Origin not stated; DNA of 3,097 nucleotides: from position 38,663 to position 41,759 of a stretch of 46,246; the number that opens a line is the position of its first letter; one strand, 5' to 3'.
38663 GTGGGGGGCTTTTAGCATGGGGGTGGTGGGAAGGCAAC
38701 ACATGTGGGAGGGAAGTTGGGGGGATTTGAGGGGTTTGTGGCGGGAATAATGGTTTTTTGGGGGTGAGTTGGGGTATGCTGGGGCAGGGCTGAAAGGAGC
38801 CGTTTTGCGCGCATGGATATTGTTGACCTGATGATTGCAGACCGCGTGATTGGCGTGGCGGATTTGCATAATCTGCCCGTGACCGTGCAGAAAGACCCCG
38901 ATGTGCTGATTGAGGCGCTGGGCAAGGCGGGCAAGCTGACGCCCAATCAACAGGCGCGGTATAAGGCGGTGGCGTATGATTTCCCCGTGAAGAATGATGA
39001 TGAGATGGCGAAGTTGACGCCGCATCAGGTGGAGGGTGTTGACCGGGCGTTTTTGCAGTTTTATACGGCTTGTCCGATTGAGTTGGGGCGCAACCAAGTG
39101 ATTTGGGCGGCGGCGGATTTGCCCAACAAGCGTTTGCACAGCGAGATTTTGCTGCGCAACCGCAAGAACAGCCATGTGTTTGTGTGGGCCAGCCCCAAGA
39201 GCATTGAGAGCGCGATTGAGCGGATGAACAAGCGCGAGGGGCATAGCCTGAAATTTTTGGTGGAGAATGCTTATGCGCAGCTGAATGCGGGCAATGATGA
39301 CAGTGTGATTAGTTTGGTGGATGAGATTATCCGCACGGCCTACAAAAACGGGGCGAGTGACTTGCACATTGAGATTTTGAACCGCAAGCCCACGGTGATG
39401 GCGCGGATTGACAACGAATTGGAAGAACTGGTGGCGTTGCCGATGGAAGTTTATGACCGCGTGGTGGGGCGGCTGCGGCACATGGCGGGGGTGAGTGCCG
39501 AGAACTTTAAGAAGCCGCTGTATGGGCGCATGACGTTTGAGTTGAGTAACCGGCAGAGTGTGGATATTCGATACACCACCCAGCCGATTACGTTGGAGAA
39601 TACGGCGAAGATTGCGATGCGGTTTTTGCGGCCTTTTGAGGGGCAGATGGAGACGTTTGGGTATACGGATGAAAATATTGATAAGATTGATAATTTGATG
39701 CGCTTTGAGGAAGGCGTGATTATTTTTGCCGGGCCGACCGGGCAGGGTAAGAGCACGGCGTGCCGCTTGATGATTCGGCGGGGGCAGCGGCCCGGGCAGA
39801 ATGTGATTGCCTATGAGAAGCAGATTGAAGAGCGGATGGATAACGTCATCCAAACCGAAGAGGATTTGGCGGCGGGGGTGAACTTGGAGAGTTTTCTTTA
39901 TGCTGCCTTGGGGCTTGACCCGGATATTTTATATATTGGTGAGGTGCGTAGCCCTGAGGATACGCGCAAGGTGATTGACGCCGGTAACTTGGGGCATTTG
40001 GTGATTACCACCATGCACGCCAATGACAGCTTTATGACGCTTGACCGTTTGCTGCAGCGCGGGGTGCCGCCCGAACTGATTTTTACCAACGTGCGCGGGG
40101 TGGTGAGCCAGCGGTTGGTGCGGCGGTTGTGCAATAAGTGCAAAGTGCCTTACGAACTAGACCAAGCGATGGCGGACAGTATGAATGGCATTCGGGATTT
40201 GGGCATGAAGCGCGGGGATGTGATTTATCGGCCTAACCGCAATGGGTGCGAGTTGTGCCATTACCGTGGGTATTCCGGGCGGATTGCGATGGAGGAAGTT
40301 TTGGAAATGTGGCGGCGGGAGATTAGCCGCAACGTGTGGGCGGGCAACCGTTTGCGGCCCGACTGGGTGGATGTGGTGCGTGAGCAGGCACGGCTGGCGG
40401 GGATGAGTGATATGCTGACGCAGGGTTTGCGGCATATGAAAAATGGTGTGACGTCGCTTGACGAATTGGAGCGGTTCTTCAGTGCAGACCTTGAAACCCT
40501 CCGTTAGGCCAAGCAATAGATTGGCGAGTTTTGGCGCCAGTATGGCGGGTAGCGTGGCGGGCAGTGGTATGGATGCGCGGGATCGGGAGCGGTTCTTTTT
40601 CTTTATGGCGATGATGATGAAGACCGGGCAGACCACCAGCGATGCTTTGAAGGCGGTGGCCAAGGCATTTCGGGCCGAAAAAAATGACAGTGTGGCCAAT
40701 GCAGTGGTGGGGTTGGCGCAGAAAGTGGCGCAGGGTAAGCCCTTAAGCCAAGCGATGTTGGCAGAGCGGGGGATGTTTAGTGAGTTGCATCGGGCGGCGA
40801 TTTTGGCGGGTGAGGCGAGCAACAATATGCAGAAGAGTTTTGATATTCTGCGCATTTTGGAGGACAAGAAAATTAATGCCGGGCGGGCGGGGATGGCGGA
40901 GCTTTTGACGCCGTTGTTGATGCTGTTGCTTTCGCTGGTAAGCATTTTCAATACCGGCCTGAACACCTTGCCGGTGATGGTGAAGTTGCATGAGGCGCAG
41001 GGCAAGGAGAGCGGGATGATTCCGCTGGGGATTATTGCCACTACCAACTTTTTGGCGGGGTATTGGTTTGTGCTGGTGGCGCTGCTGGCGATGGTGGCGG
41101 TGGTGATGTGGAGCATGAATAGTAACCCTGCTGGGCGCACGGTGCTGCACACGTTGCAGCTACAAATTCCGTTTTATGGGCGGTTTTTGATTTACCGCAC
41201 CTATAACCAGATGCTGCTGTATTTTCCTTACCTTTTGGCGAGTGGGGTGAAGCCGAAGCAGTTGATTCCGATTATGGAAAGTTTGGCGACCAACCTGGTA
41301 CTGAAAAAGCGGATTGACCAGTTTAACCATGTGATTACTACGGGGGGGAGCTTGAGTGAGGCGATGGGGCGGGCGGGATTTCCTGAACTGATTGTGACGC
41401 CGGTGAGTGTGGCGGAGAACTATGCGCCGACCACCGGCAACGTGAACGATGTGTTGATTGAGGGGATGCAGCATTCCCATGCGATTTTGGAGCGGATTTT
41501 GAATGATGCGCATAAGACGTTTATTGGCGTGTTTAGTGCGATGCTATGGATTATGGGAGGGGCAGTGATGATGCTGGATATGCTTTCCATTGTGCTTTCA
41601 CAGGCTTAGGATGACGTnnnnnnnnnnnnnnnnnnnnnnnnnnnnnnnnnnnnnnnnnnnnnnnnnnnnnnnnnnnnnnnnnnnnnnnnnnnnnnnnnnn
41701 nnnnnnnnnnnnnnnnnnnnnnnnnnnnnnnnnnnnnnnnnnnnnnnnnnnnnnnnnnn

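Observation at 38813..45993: Compact, highly divergent type II secretion / type IV pilus-like operon with no secretin, prepilin peptidase or minor pilins in view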

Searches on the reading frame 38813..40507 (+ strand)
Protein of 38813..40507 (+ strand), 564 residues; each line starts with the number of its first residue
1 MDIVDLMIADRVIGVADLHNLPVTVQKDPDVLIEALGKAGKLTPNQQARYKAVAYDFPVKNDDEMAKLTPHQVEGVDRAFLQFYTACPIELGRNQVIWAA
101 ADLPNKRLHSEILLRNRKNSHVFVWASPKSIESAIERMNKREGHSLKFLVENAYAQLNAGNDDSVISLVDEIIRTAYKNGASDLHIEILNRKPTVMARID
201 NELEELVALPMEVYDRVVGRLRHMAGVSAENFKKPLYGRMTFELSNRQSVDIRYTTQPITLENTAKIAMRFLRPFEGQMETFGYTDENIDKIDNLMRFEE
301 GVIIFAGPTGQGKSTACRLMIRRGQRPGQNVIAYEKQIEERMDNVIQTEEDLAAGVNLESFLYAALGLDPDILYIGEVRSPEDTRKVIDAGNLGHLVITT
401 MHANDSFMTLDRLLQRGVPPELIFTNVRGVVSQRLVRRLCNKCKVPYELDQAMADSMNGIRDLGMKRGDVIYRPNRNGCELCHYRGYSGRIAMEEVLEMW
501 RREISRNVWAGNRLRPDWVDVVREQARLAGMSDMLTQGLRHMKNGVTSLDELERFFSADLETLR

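Call 6: search_protein_families(library=pfam, proteins=[window:38813-40507:+], max_evalue=1)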
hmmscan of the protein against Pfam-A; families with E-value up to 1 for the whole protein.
window:38813-40507:+ (564 aa): 7 families
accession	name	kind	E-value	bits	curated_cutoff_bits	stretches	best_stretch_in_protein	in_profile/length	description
PF00437.27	T2SSE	-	1.3e-66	225.2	24.9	1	161-554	4-370/370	Type II/IV secretion system protein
PF05157.20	MshEN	-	0.00025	21.4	23.1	1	69-143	14-88/90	MshEN domain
PF13401.12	AAA_22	-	0.00031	21.5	27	1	298-329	3-34/130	AAA domain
PF19956.5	EAD2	-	0.0076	16.9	23.8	1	492-555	15-79/81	Effector-associated domain 2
PF17574.7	TA_inhibitor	-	0.09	13.3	27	1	100-149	13-60/89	Inhibitor of toxin/antitoxin system (Gp4.5)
PF20720.3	nSTAND3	-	0.11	12.7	27.2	1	299-341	16-57/155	Novel STAND NTPase 3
PF13238.12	AAA_18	-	0.17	12.8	29.4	1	303-345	1-44/128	AAA domain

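Call 7: search_protein_families(library=ncbifam, proteins=[window:38813-40507:+], max_evalue=1)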
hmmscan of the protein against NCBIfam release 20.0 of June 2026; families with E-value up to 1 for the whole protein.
window:38813-40507:+ (564 aa): 21 families
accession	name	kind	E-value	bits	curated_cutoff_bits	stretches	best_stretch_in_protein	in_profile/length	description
TIGR02538.1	type_IV_pilB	equivalog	5.2e-72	243.2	675.65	1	4-555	3-561/564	type IV-A pilus assembly ATPase PilB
TIGR02533.1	type_II_gspE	equivalog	1.7e-70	238.1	630.25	1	130-554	72-484/486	type II secretion system ATPase GspE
NF053534.1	T4PilAsmATPsTfpB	equivalog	6e-65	219.8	850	1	129-553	164-579/584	type IV pilus assembly ATPase TfpB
NF007755.0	PRK10436.1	equivalog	2.1e-61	208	617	1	82-557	15-460/465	type II secretion system protein GspE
NF041000.1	ATPase_ComGA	equivalog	1.1e-45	155.7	300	1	171-437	2-266/267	competence type IV pilus ATPase ComGA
TIGR01420.1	pilT_fam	subfamily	9.2e-25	87.6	319.1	1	169-444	2-276/343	PilT/PilU family type 4a pilus ATPase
TIGR02525.1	plasmid_TraJ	equivalog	1.6e-12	47.1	368.3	1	260-422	113-277/372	plasmid transfer ATPase TraJ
TIGR02782.1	TrbB_P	equivalog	1.2e-10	41.1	304.55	1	285-415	122-254/303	P-type conjugative transfer ATPase TrbB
NF010469.0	PRK13894.1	subfamily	6.7e-08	32.2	508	1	285-413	135-264/320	conjugal transfer ATPase TrbB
TIGR02524.1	dot_icm_DotB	equivalog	7.7e-08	31.9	463.3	1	278-415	116-258/358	Dot/Icm type IV secretion system ATPase DotB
TIGR02788.1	VirB11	equivalog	6.6e-07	28.6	249.95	1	302-414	146-263/308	P-type DNA transfer ATPase VirB11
TIGR03819.1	heli_sec_ATPase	hypoth_equivalog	4.8e-05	22.7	373.15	1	265-406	140-290/340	TadA family conjugal transfer-associated ATPase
NF010407.0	PRK13833.1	subfamily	7.6e-05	22.3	499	1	303-415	147-261/323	conjugal transfer protein TrbB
NF058587.1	archaellum_moto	equivalog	0.00017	20.4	550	1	349-415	331-395/527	archaellum flagellar ATPase motor FlaI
NF010475.0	PRK13900.1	equivalog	0.005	15.9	389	1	354-431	220-303/333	type IV secretion system ATPase VirB11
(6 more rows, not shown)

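Call 61: search_solved_structures(query=window:38813-40504:+, max_evalue=1e-10)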
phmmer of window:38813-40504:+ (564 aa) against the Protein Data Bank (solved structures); distinct sequences matched with E-value up to 1e-10: 21.
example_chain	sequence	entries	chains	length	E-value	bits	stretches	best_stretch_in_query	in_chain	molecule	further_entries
1p9r_A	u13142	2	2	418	1.9e-51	178.3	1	157-553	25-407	General secretion pathway protein E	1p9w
4pht_A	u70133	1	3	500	3.6e-51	177.3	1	159-554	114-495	General secretory pathway protein E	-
4ksr_A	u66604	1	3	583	4.3e-51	177.1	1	158-554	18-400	Type II secretion system protein E, Hemolysin-coregulated protein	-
4kss_A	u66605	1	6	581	4.5e-51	177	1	158-554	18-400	Type II secretion system protein E, hemolysin-coregulated protein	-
3jc8_Ba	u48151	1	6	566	6.5e-51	176.5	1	5-552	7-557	Type IV-A pilus assembly ATPase PilB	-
5tsg_B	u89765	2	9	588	1.2e-50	175.6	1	159-559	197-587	Type IV pilus biogenesis ATPase PilB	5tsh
6olj_C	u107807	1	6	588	2.4e-50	174.6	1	159-559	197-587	Type IV pilus biogenesis ATPase PilB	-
6f8l_G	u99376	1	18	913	9.4e-49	169.4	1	34-552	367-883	Type IV pilus assembly protein PilF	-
5zfr_A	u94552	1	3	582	1.6e-48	168.6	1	84-559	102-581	Type IV pilus biogenesis ATPase PilB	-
5oiu_A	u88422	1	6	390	1.7e-48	168.5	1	167-552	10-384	Type IV pilus assembly protein PilF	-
6ejf_A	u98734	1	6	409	2e-48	168.2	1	168-552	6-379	Type IV pilus assembly protein PilF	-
5it5_F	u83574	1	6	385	3e-48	167.7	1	168-552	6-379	ATP binding motif-containing protein PilF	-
8dze_A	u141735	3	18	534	2.8e-23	85.3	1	180-501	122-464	BfpD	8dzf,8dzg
2ewv_A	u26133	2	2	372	9.2e-17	63.8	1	170-451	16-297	twitching motility protein PilT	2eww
2gsz_A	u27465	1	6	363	1e-16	63.7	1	170-452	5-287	twitching motility protein PilT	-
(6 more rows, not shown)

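Call 81: search_dna_similar(query=window:38813-40504:+, collection=plasmids, mode=protein, max_rows=25)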
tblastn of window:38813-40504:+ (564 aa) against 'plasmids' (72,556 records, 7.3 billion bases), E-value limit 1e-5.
Records with a match: 4113; places in all: 6245; records where one place covers at least 80% of the query: 45.
Best place of each record, by identity: <60% 4113.
By first word of the organism name: Escherichia 2223; Salmonella 525; Pseudomonas 212; Shigella 143; Vibrio 123; Ralstonia 121; Serratia 98; Klebsiella 78; Burkholderia 53; Enterobacter 49; and 159 more.
By predicted mobility (MOB-suite, as given by PLSDB): conjugative 2659; non-mobilizable 946; mobilizable 508.
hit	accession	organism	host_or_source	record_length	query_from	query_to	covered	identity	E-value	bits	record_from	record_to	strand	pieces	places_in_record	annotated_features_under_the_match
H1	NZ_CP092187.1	Deinococcus sp. KNUC1210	Setaria viridis,cell ...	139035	32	558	93%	28.6%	1e-42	171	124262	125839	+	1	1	ATPase, T2SS/T4P/T4SS family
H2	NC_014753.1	Oceanithermus profundus DSM 14977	deep sea hot vent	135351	46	561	91%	27.9%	1e-43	174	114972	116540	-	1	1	GspE/PulE family protein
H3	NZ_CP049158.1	Caballeronia sp. SBC1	whole organism,soil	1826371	32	554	93%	27.5%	9e-38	157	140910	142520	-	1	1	none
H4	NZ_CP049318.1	Caballeronia sp. SBC2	whole organism,soil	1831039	32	554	93%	27.5%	9e-38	157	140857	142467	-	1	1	none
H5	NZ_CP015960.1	Paraburkholderia caribensis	Mimosa,single cell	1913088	14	559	97%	26.0%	3e-31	137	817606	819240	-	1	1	none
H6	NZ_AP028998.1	Paraburkholderia sp. 22B1P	-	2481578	14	559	97%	25.8%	4e-30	133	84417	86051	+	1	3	none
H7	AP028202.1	Paraburkholderia largidicola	Physopelta gutta,midgut,Midgut crypts ...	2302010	14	559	97%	25.8%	4e-30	133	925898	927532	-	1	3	GspE/PulE family protein | hypothetical protein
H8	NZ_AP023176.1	Paraburkholderia largidicola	Physopelta gutta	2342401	14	559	97%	25.8%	4e-30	133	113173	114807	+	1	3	none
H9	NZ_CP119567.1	Pararhizobium qamdonense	cell culture,soil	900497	2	562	99%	25.1%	4e-34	145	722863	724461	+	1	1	GspE/PulE family protein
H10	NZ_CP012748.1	Paraburkholderia caribensis MBA4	soil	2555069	14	559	97%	25.7%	7e-31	135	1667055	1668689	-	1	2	none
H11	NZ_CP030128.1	Indioceanicola profundi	sediment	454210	74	555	85%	29.1%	4e-44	176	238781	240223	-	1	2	ATPase, T2SS/T4P/T4SS family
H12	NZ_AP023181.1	Paraburkholderia sp. PGU19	Physopelta gutta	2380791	14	559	97%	25.4%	1e-30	135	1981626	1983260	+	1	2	none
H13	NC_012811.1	Methylorubrum extorquens AM1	-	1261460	36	556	92%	26.6%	3e-40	164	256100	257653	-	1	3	none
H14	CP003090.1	Burkholderia sp. YI23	-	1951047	42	554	91%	26.9%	1e-33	144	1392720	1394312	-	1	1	type II secretion system protein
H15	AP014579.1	Burkholderia sp. RPE67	Riptortus pedestris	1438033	42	554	91%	26.7%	2e-33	143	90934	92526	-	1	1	type II secretion system protein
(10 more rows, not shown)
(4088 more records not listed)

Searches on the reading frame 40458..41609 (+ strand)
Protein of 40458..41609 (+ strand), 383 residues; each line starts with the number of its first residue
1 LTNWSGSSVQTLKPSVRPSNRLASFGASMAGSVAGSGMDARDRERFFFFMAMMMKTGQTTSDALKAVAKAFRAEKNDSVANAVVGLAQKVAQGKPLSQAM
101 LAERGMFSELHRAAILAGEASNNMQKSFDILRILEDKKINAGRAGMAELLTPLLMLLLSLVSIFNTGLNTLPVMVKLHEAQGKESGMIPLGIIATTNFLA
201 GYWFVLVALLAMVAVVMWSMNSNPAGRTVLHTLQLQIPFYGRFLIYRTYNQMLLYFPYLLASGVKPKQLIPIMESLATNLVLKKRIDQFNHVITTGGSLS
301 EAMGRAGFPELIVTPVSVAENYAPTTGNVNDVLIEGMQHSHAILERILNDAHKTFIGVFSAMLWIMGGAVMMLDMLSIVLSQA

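Call 6: search_protein_families(library=pfam, proteins=[window:40458-41609:+], max_evalue=1)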
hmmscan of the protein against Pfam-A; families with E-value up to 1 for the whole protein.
window:40458-41609:+ (383 aa): 1 family
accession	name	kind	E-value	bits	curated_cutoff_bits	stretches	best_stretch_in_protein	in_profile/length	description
PF00482.28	T2SSF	-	8.5e-13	48.8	25.2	2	49-163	4-116/125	Type II secretion system (T2SS), protein F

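Call 7: search_protein_families(library=ncbifam, proteins=[window:40458-41609:+], max_evalue=1)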
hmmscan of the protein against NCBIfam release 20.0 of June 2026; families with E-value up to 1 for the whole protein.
window:40458-41609:+ (383 aa): 7 families
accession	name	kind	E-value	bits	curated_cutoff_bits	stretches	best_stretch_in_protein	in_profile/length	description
TIGR02120.1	GspF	equivalog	4.1e-29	102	424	1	32-380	54-392/401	type II secretion system inner membrane protein GspF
NF052607.1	T4PiliAsmPilCThrm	equivalog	4.8e-18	65.4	700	1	50-372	75-387/406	type IV pilus assembly protein PilC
NF047826.1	T3SSXpsF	equivalog_domain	3.3e-16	59.1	650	1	44-322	69-345/405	type II secretion system protein XpsF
NF052606.1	T4PiliAsmPilCMyx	equivalog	1.4e-14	53.8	700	2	45-164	287-403/419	type IV pilus assembly protein PilC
NF007861.0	PRK10573.1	equivalog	2.4e-14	53.2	401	1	45-342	63-354/401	protein transport protein HofC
NF041012.2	T4P_ComGB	equivalog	2e-10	40.5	240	2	43-280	3-232/332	competence type IV pilus assembly protein ComGB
NF042963.1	DUF1156_antiphage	equivalog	0.09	10.8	1000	1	42-136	818-913/960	anti-phage-associated DUF1156 domain-containing protein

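Call 62: search_solved_structures(query=window:40542-41606:+, max_evalue=0.01)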
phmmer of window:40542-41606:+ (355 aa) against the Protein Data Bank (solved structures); distinct sequences matched with E-value up to 0.01: 4.
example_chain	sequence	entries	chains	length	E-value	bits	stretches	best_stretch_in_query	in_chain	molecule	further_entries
3jc8_Ca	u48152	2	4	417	4.9e-11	45.5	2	11-216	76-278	Type 4 fimbrial assembly protein PilC | PilC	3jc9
2vma_A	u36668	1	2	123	0.003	19.9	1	20-102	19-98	GENERAL SECRETION PATHWAY PROTEIN F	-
2vmb_A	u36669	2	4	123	0.0032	19.8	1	20-102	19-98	GENERAL SECRETION PATHWAY PROTEIN F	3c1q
5nbg_A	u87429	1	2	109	0.0034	19.7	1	23-100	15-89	General secretion pathway protein F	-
